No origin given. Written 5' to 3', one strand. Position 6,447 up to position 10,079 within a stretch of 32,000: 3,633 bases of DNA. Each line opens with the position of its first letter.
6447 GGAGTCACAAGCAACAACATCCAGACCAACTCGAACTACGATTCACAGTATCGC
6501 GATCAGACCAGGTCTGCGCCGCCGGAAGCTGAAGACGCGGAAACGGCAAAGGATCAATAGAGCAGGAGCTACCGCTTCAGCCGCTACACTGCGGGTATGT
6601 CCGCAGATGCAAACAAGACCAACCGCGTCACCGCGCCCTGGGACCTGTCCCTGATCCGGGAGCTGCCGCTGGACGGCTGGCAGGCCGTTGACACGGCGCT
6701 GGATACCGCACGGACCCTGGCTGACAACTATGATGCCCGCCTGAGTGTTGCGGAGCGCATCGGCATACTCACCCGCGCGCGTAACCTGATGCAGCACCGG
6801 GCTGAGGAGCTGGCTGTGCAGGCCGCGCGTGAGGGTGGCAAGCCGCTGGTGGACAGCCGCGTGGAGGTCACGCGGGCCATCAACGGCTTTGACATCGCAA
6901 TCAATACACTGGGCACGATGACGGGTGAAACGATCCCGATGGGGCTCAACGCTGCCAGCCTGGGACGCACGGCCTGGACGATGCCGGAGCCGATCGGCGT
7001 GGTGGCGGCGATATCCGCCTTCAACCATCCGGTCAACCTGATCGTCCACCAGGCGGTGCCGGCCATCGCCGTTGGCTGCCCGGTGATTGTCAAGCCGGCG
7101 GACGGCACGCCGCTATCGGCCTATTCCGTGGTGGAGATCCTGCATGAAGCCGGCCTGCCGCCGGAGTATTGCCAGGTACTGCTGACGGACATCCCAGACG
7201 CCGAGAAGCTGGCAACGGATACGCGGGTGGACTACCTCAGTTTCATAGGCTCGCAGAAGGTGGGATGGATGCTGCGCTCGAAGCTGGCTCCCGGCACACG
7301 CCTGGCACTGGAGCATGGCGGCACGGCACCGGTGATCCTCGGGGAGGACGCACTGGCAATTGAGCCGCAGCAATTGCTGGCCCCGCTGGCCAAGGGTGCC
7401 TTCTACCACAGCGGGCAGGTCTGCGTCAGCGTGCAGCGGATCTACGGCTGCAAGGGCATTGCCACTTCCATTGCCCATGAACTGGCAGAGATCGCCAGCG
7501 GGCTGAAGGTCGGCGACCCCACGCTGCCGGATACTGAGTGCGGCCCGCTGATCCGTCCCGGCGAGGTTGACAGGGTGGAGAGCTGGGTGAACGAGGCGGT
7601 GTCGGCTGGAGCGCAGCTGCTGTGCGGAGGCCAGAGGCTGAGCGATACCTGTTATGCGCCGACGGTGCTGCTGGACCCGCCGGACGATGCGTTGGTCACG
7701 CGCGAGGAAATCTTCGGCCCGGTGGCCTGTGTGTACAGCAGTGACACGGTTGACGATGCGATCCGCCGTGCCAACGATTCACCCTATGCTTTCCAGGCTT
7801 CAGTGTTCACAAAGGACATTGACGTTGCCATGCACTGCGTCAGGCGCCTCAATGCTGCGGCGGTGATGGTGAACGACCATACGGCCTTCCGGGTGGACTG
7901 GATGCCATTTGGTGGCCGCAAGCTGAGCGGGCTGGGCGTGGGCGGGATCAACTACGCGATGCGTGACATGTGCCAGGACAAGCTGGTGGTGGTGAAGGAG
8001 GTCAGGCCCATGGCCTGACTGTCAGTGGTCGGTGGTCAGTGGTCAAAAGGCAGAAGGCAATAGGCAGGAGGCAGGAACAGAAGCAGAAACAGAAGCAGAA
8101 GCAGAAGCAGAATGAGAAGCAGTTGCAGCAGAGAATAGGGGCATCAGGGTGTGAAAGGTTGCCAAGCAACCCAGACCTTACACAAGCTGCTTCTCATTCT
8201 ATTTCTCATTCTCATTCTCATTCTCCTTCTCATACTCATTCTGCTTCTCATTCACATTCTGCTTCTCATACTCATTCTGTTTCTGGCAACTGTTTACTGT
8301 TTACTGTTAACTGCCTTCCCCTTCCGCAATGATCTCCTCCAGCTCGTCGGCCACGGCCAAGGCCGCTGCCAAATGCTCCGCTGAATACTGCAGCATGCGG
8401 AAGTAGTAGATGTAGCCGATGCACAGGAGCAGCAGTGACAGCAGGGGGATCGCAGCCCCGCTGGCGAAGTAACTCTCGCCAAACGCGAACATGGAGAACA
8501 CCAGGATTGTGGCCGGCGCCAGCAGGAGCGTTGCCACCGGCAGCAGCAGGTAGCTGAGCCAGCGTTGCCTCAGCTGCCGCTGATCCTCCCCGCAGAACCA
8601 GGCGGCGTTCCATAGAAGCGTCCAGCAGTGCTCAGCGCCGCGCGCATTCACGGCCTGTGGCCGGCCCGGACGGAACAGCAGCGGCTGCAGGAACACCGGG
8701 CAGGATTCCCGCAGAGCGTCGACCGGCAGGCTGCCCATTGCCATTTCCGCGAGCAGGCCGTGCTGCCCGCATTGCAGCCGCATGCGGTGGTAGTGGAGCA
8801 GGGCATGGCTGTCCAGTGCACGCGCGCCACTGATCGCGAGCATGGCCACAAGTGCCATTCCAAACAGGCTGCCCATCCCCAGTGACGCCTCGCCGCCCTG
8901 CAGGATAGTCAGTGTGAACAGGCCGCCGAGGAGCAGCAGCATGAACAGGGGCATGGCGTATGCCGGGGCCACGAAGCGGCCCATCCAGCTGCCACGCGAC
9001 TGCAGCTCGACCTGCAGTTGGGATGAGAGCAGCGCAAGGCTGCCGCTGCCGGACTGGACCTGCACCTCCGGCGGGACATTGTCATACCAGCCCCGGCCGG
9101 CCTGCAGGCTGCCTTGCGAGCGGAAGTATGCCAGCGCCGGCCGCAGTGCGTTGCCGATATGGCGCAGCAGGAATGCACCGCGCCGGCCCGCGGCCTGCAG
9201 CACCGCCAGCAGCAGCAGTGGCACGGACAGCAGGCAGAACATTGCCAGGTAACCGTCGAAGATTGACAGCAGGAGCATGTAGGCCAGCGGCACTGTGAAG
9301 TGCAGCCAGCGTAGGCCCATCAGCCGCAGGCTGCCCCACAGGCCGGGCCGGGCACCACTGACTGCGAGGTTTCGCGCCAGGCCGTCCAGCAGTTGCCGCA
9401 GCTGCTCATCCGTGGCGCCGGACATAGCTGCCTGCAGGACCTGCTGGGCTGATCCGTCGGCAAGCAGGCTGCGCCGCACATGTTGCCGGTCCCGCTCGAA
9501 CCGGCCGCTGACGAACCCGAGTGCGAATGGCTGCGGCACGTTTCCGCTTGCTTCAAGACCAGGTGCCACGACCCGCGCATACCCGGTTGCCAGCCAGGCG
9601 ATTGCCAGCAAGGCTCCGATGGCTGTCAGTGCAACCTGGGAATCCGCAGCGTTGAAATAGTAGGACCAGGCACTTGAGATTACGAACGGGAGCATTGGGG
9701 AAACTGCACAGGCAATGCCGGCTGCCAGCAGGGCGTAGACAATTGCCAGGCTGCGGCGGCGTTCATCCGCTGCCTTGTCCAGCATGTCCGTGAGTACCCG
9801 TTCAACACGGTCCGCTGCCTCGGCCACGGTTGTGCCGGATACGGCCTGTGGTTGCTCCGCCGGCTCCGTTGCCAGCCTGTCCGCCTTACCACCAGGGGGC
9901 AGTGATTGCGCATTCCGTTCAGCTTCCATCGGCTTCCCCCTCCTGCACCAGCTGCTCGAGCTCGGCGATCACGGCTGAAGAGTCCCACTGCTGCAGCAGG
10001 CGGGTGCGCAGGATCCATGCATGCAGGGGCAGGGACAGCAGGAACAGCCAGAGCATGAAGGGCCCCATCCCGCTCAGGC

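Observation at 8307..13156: Three tandem paralogs of an unrecognised 8-TM membrane protein family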

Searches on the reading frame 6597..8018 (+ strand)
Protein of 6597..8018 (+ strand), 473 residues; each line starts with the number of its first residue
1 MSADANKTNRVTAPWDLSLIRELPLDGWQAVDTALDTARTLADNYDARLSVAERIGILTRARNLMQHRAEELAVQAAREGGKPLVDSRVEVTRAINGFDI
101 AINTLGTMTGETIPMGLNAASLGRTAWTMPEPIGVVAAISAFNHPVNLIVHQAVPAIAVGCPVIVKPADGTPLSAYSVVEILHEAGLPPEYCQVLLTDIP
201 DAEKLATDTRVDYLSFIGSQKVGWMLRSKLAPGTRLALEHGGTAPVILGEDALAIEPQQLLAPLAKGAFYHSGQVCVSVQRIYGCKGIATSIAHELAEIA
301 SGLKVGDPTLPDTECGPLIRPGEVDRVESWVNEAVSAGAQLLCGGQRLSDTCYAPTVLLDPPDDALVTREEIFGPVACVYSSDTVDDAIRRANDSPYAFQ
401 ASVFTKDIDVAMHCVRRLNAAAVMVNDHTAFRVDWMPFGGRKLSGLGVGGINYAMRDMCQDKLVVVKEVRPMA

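Call 10: search_protein_families(library=pfam, proteins=[window:6597-8018:+], max_evalue=0.001)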
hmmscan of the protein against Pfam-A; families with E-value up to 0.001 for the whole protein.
window:6597-8018:+ (473 aa): 1 family
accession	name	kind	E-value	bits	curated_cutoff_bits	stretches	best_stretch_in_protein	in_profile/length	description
PF00171.27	Aldedh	-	3.2e-117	392.3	23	1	6-464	6-461/461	Aldehyde dehydrogenase family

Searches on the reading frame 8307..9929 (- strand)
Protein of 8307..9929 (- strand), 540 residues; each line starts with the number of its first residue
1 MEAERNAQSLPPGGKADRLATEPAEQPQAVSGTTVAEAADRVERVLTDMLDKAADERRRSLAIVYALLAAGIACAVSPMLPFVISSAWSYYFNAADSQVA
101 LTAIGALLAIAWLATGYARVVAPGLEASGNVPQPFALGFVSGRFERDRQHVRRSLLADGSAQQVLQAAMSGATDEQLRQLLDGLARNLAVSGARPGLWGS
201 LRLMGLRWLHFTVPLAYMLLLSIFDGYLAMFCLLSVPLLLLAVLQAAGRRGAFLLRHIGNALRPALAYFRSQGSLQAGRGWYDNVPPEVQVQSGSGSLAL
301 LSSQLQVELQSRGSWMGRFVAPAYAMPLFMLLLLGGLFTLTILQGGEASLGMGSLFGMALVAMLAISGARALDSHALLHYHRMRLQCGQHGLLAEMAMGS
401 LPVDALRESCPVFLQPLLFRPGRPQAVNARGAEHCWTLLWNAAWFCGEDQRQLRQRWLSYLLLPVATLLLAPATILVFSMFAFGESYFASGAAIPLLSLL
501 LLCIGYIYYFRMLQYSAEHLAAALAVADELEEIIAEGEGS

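Call 4: search_protein_families(library=pfam, proteins=[window:8307-9929:-], max_evalue=1)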
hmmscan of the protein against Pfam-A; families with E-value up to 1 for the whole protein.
window:8307-9929:- (540 aa): 0 families
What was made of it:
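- Closest known: Transmembrane domains of type IV. Different: It has no nucleotide-binding domain and no ABC_membrane Pfam hit (call 4).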

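Call 5: search_protein_families(library=ncbifam, proteins=[window:8307-9929:-], max_evalue=1)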
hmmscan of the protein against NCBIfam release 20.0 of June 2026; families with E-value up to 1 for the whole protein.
window:8307-9929:- (540 aa): 1 family
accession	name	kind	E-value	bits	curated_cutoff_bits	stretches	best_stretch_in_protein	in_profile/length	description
NF050099.1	SepX_GlpR_2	exception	0.49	10.3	150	1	16-83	58-127/250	divisome protein SepX/GlpR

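Call 29: search_protein_families(library=padloc, proteins=[window:8307-9929:-], max_evalue=0.1)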
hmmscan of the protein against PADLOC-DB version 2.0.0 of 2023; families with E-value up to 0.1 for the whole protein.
window:8307-9929:- (540 aa): 0 families

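Call 57: predict_structure(alignment_id=A3)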
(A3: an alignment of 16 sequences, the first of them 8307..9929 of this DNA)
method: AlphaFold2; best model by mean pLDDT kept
length: 540 residues; sequences in the alignment: 16
mean_pLDDT: 74.1   pTM: 0.75
mean pLDDT of the five models: 74.1, 72.0, 71.1, 70.1, 67.6
residues with pLDDT >= 90: 115; 70-90: 220; 50-70: 151; < 50: 54
segments of 3 or more residues with pLDDT < 50: 1-31, 90-93, 136-142, 194-198
pLDDT, mean of each block of 10 residues (from residue 1): 43 43 41 82 95 88 82 68 55 54 69 70 63 48 69 83 91 94 85 51 54 52 55 74 80 87 89 70 53 70 87 75 61 58 59 70 82 92 94 89 92 89 79 91 89 85 82 74 63 82 88 91 94 78
secondary structure, 60 per line:
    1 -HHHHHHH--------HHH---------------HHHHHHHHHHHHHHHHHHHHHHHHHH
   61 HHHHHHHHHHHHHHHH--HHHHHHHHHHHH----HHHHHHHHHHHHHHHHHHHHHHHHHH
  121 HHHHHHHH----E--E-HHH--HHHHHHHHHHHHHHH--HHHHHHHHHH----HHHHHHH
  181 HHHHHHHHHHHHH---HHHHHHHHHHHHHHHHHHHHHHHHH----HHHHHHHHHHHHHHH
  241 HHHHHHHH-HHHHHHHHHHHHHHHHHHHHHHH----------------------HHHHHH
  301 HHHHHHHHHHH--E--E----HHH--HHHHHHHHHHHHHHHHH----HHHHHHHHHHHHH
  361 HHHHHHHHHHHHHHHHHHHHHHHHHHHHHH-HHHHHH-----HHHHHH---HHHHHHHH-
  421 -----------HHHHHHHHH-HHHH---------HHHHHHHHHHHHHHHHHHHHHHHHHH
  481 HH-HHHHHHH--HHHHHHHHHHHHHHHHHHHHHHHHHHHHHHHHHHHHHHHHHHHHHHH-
elements in order: H2-8 H35-76 H79-90 H95-128 H143-157 H160-169 H174-193 H197-221 H226-248 H250-272 H295-311 H327-343 H348-390 H392-397 H403-408 H412-419 H432-440 H442-445 H455-482 H484-490 H493-539

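Call 59: fold_search(model_id=the predicted structure, library=pdb)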
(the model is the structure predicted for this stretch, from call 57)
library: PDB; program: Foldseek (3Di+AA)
matches with E <= 10: 112; with E <= 0.001: 0
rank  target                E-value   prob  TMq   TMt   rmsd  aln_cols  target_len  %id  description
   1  7oy2_C                8.4e-02  0.33  0.15  0.17  21.3       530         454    9  High resolution structure of cytochrome bd-II oxidase from E. coli (released 2021-12-15)
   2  8avy                  4.2e-01  0.41  0.23  0.13  21.4       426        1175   11  The ABCB1 L335C mutant (mABCB1) in the Apo state (released 2023-09-06)
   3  4mlb_C                4.4e-01  0.07  0.11  0.12  24.8       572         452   11  Reverse polarity of binding pocket suggests different function of a MOP superfamily transporter from Pyrococcus furios (released 2013-09-25)
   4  7upp_A                5.9e-01  0.07  0.08  0.12  23.6       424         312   11  Crystal structure of designed heterotrimeric assembly DHT03_2arm_A21/B21/C long (released 2022-12-14)
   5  7f47                  7.6e-01  0.04  0.10  0.07  27.7       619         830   12  Cryo-EM structure of Rhizobium etli MprF (released 2022-06-22)
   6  9n61_A                9.0e-01  0.14  0.17  0.16  15.4       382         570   14  Transporter associated with antigen processing (TAP) bound to the 9-mer peptide RRYQKSTEL and ATP (released 2025-09-03)
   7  5l27_B                1.0e+00  0.07  0.13  0.16  26.0       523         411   11  Structure of CNTnw N149L in the intermediate 1 state (released 2017-04-12)
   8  7v5c_A                1.1e+00  0.16  0.18  0.18  16.8       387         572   12  Cryo-EM structure of the mouse ABCB9 (ADP.BeF3-bound) (released 2022-10-19)
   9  8pm6                  1.2e+00  0.09  0.17  0.12  25.2       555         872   12  Human bile salt export pump (BSEP) in complex with inhibitor GBM in nanodiscs (released 2023-11-22)
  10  8qcy                  1.3e+00  0.04  0.11  0.13  22.3       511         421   13  Cryo-EM structure of the outward-facing FLVCR2 (released 2024-04-17)
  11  8gmj                  1.3e+00  0.06  0.13  0.08  18.4       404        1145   13  CryoEM structure of P-Glycoprotein in collapsed closed state under continuous turnover conditions with verapamil (released 2025-04-23)
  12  4ayt                  1.4e+00  0.12  0.16  0.16  15.3       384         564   14  STRUCTURE OF THE HUMAN MITOCHONDRIAL ABC TRANSPORTER, ABCB10 (released 2012-07-11)
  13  2x0c                  1.4e+00  0.07  0.10  0.15  27.4       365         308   11  Crystal Structure of the R7R8 domains of Talin (released 2010-07-07)
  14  4q4j_B                1.5e+00  0.14  0.19  0.18  17.0       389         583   14  Structure of crosslinked TM287/288_S498C_S520C mutant (released 2014-07-16)
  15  8ufd_A                1.6e+00  0.04  0.10  0.11  26.0       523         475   12  Multidrug efflux pump MtEfpA bound with inhibitor BRD8000.3 (released 2024-09-11)
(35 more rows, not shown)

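Call 60: find_homologous_proteins(query=A3, max_evalue=0.001)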
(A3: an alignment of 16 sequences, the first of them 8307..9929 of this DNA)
Query A3 (16 sequences) (540 aa, profile of the alignment): 2 proteins with E <= 0.001 among 8000 candidates.
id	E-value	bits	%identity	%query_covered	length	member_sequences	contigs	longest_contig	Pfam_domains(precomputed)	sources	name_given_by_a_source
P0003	4.6e-148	512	97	100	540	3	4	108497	-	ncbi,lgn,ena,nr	ncbi:hypothetical protein KDL29_11985 [bacterium]|nr:hypothetical protein [bacterium]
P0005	7.0e-148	512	45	95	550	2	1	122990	-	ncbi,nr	ncbi:hypothetical protein KDL44_10990 [bacterium]|nr:hypothetical protein [bacterium]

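Call 63: find_related_loci(query=A4, collection=metagenome_contigs, flank=10000)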
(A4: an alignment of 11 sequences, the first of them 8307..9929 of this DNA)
Query A4 (540 aa) in metagenome_contigs; peptide patterns used: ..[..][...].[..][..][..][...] (x = any residue, [..] = any of these).
34 stretches matched a pattern, but none encodes a relative of the query by tblastn (E <= 1e-3).

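Call 67: search_solved_structures(query=A3, max_evalue=10)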
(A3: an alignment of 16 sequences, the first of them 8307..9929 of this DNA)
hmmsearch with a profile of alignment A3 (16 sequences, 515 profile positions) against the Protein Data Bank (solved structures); distinct sequences matched with E-value up to 10: 3.
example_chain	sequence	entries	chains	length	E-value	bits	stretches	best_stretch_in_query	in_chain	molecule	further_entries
8rey_M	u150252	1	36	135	1.2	10.8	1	424-465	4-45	Flagellin-like protein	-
6mrr_A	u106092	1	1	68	2.1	10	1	247-277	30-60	Foldit1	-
7w5z_Y7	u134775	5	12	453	2.6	9.7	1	45-93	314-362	Ymf67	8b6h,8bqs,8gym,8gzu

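Call 68: fold_search(model_id=the predicted structure, library=viral)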
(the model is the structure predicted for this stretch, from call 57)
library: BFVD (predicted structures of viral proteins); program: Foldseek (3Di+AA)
matches with E <= 10: 79; with E <= 0.001: 0
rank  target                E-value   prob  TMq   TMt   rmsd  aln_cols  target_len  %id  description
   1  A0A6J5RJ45            3.1e-01  0.06  0.07  0.08  35.8       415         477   12  Uncharacterized protein [uncultured Caudovirales phage]
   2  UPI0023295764         8.2e-01  0.03  0.07  0.03  48.5       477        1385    8  (no name look-up for this kind of identifier)
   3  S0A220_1              1.0e+00  0.08  0.09  0.06  31.8       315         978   11  Structural protein [Cellulophaga phage phi4:1]
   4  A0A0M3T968            1.0e+00  0.04  0.09  0.11  25.2       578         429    8  F22 [Felid gammaherpesvirus 1]
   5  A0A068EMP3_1          1.2e+00  0.04  0.10  0.06  39.7       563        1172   10  Putative tail protein [Bacillus phage CP-51]
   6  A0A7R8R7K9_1          1.4e+00  0.07  0.15  0.11  30.5       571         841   12  Tape measure protein [Klebsiella phage vB_KaS-Veronica]
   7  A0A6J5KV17            1.5e+00  0.06  0.10  0.15  53.1       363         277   12  Uncharacterized protein [uncultured Caudovirales phage]
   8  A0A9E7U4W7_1          1.6e+00  0.07  0.13  0.07  29.0       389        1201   12  Tape measure protein [Gordonia phage OtterstedtS21]
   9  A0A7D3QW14            1.8e+00  0.03  0.10  0.11  25.2       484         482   10  Uncharacterized protein [Fadolivirus FV1/VV64]
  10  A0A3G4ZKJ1            2.0e+00  0.03  0.09  0.10  24.4       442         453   11  MFS transporter [Terrestrivirus sp.]
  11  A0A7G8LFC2            2.6e+00  0.03  0.09  0.05  29.8       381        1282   12  (no name in the UniProt tables at hand)
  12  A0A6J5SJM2            2.9e+00  0.01  0.10  0.07  46.4       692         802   14  Uncharacterized protein [uncultured Caudovirales phage]
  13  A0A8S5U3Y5            3.0e+00  0.02  0.10  0.06  26.9       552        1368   10  Uncharacterized protein [Podoviridae sp. ctP1X6]
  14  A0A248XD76            3.4e+00  0.02  0.13  0.06  52.0       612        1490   12  Putative tail tape measure protein [Klebsiella phage YMC16/01/N133_KPN_BP]
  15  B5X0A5                3.4e+00  0.02  0.10  0.11  24.3       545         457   12  Uncharacterized protein [Helicoverpa armigera NPV NNg1]
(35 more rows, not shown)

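Call 96: search_protein_families(library=phrogs, proteins=[window:8307-9929:-], max_evalue=0.01)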
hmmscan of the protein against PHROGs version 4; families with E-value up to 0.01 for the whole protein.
window:8307-9929:- (540 aa): 0 families

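Call 102: find_related_loci(query=A4, collection=viral_contigs, flank=5000)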
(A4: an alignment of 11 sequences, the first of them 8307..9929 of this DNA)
Query A4 (540 aa) in viral_contigs; peptide patterns used: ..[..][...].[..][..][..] (x = any residue, [..] = any of these).
12 stretches matched a pattern, but none encodes a relative of the query by tblastn (E <= 1e-3).
